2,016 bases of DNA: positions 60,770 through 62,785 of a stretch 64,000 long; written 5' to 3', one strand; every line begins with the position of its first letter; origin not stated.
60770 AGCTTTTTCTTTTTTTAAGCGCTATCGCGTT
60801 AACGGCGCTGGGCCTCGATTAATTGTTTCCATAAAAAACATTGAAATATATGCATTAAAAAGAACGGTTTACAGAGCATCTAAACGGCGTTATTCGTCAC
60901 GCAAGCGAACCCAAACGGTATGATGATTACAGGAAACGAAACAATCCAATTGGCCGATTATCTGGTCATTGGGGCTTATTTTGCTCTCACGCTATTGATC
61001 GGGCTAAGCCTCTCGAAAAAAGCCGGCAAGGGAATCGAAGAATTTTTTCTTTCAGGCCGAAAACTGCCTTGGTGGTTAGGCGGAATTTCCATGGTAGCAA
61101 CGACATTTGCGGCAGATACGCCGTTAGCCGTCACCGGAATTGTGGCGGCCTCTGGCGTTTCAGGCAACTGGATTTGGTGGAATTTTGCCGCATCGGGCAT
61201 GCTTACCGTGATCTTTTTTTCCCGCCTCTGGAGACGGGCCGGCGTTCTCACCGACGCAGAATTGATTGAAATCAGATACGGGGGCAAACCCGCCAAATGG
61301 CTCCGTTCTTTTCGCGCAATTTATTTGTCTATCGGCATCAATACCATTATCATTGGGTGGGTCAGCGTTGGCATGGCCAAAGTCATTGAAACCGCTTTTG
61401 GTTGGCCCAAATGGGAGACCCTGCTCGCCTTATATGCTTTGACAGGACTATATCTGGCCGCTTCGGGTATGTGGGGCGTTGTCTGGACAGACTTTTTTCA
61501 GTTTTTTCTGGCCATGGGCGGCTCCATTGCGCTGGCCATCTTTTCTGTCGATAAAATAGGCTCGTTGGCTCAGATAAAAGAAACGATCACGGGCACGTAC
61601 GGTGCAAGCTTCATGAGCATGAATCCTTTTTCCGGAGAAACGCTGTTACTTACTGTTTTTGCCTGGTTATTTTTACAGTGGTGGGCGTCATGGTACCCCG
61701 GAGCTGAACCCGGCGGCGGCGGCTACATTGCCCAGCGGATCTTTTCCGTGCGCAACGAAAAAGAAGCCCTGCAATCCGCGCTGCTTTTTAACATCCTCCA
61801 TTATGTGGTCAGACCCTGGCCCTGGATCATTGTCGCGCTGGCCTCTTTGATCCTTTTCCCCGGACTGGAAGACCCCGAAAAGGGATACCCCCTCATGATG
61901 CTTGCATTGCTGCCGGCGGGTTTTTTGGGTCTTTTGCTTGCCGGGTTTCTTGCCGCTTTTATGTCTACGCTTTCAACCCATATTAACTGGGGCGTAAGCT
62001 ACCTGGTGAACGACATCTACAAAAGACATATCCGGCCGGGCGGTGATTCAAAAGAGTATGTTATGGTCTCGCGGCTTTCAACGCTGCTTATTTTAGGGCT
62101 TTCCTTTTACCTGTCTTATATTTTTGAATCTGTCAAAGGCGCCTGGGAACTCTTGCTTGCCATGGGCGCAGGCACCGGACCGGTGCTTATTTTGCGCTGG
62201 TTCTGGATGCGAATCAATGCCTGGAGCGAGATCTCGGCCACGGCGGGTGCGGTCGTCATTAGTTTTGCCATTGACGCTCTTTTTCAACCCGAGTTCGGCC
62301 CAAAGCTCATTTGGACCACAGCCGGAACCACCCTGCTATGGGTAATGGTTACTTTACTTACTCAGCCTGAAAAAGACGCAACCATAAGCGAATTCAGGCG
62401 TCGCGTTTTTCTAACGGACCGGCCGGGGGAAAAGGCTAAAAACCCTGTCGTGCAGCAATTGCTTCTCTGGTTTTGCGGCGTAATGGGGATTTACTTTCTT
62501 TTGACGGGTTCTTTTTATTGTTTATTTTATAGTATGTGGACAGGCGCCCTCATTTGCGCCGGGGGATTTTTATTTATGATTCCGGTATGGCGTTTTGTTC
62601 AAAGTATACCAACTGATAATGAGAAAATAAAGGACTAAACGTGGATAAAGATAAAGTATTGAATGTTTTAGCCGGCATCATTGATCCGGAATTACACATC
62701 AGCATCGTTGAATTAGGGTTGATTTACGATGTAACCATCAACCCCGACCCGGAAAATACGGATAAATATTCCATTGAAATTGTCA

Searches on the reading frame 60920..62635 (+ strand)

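Call 41: search_protein_families(library=pfam, proteins=[window:60920-62635:+], max_evalue=0.00001)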
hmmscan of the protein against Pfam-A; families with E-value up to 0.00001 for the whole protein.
window:60920-62635:+ (572 aa): 1 family
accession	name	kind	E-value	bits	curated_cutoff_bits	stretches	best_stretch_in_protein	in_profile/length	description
PF00474.23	SSF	-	1.2e-41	143.4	22.8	1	42-434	1-396/406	Sodium:solute symporter family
